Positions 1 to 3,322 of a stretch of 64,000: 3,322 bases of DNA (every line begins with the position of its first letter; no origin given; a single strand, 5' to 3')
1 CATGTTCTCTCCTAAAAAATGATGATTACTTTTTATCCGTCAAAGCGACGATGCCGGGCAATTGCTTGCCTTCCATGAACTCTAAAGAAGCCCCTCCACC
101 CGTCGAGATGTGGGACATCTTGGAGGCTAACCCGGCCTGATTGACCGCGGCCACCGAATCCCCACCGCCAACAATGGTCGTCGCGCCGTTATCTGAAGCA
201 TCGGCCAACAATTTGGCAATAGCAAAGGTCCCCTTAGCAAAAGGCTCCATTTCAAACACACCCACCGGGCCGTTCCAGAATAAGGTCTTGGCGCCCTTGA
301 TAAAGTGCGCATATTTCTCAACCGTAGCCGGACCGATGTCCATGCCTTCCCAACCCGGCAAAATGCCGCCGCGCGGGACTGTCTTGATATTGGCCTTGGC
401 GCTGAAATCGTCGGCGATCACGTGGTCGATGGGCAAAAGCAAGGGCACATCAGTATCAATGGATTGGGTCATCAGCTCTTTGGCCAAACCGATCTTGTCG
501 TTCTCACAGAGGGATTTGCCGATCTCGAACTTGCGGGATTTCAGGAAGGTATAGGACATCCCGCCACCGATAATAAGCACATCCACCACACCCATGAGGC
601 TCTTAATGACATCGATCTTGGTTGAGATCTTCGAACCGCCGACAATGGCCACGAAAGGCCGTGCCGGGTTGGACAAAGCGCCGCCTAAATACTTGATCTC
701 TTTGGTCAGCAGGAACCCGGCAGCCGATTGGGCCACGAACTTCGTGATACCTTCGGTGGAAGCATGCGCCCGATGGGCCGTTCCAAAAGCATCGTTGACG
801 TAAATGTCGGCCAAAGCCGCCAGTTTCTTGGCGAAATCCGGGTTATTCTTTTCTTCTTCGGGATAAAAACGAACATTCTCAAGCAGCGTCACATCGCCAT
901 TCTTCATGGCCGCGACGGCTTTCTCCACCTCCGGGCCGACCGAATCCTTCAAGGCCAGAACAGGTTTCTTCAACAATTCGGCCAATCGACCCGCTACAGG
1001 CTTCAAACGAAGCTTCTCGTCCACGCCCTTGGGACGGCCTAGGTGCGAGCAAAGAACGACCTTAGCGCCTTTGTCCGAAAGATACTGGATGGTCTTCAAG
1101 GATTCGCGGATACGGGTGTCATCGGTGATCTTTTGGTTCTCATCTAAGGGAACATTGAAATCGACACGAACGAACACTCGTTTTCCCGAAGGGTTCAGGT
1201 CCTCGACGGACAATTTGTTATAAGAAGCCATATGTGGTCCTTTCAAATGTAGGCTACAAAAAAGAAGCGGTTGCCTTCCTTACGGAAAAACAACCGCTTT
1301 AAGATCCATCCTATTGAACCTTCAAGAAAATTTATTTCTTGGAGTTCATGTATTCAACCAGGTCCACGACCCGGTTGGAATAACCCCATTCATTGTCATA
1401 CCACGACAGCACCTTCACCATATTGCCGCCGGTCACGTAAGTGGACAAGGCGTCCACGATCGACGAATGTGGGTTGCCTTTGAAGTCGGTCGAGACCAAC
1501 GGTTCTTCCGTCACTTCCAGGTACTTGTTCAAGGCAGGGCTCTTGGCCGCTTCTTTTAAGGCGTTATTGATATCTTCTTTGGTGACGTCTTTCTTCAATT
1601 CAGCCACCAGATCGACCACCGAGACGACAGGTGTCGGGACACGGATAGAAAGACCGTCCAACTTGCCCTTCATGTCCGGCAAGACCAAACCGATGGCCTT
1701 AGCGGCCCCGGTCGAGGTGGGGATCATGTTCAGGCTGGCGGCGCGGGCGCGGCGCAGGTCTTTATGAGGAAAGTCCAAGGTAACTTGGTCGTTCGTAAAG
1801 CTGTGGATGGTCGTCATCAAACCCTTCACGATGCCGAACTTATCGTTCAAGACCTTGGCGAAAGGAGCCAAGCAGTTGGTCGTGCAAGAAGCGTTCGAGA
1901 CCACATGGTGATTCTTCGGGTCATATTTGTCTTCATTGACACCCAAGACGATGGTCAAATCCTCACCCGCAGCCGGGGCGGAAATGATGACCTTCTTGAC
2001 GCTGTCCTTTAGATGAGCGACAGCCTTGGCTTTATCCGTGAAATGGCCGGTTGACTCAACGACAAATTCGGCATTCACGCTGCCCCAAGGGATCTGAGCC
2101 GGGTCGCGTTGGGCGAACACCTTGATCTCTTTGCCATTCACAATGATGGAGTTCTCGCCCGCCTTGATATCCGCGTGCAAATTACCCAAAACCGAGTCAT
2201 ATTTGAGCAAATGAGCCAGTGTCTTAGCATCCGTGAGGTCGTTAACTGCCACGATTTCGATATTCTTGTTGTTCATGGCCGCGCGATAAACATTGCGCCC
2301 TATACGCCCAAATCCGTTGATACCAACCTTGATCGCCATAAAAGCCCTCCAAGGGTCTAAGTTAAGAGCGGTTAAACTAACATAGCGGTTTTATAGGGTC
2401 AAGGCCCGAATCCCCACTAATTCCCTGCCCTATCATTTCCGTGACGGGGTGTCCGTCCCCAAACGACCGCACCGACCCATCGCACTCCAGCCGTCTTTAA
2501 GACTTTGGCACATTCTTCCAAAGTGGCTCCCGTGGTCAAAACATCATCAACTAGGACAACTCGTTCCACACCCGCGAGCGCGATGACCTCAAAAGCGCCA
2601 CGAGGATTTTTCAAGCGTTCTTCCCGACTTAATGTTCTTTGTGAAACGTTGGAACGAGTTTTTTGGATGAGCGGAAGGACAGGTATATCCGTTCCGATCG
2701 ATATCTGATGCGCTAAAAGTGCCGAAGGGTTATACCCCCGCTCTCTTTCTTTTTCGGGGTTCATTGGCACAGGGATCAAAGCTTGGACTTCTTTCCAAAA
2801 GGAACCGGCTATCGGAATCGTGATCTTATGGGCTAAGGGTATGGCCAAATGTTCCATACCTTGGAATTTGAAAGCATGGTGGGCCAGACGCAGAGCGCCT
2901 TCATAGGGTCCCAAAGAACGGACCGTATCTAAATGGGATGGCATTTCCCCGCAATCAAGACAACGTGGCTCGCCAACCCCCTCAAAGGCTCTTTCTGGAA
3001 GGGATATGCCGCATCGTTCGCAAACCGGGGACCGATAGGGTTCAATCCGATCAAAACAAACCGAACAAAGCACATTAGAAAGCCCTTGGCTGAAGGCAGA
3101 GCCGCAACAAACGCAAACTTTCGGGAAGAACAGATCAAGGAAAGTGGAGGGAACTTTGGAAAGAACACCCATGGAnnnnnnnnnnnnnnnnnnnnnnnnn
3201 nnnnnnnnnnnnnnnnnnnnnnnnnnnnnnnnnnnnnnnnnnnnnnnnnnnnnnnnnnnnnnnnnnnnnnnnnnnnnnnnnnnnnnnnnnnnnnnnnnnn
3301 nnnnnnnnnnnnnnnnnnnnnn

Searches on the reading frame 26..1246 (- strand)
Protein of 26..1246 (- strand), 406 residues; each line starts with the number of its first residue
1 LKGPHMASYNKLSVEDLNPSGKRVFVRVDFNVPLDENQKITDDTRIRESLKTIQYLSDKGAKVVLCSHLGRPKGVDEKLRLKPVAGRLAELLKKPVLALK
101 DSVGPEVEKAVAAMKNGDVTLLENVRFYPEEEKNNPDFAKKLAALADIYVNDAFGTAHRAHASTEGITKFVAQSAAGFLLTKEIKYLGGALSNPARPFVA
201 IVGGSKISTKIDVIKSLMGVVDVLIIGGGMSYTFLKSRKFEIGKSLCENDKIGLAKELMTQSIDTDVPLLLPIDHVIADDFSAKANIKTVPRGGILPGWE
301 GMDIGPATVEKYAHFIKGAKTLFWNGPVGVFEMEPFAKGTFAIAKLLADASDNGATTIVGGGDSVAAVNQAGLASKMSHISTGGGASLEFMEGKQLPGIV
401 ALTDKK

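Call 52: search_protein_families(library=pfam, proteins=[window:26-1246:-], max_evalue=0.0001)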
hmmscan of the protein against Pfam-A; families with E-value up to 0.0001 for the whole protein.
window:26-1246:- (406 aa): 1 family
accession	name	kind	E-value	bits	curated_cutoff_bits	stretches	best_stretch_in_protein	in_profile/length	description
PF00162.24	PGK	-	1.2e-162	541.7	27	1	14-394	1-379/379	Phosphoglycerate kinase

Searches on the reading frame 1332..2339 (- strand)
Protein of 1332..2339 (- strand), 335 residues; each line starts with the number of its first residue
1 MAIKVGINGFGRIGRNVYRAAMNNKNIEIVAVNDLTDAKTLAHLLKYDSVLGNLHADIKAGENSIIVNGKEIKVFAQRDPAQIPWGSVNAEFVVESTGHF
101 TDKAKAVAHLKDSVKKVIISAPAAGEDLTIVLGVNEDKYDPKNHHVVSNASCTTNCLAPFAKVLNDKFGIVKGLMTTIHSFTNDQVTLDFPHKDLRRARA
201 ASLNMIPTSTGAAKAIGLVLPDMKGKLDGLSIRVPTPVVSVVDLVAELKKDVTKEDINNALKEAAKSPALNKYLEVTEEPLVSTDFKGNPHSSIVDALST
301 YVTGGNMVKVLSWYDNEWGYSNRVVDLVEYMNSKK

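Call 52: search_protein_families(library=pfam, proteins=[window:1332-2339:-], max_evalue=0.0001)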
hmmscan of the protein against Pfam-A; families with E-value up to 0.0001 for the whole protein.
window:1332-2339:- (335 aa): 2 families
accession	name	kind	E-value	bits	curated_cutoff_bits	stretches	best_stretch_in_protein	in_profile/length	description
PF02800.25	Gp_dh_C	-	1.2e-66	223.6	24.4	1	157-314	1-158/158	Glyceraldehyde 3-phosphate dehydrogenase, C-terminal domain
PF00044.30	Gp_dh_N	-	4.1e-40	136.6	31.7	1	3-103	1-101/101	Glyceraldehyde 3-phosphate dehydrogenase, NAD binding domain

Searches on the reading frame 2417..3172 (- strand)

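Call 52: search_protein_families(library=pfam, proteins=[window:2417-3172:-], max_evalue=0.0001)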
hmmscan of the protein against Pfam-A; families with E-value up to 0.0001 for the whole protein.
window:2417-3172:- (251 aa): 2 families
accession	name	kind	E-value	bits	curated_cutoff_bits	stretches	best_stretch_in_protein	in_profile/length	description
PF18912.6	DZR_2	-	5.9e-10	39.3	27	1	11-74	1-55/56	Double zinc ribbon domain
PF00156.33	Pribosyltran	-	1.7e-07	31.1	26.3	1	159-237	49-122/158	Phosphoribosyl transferase domain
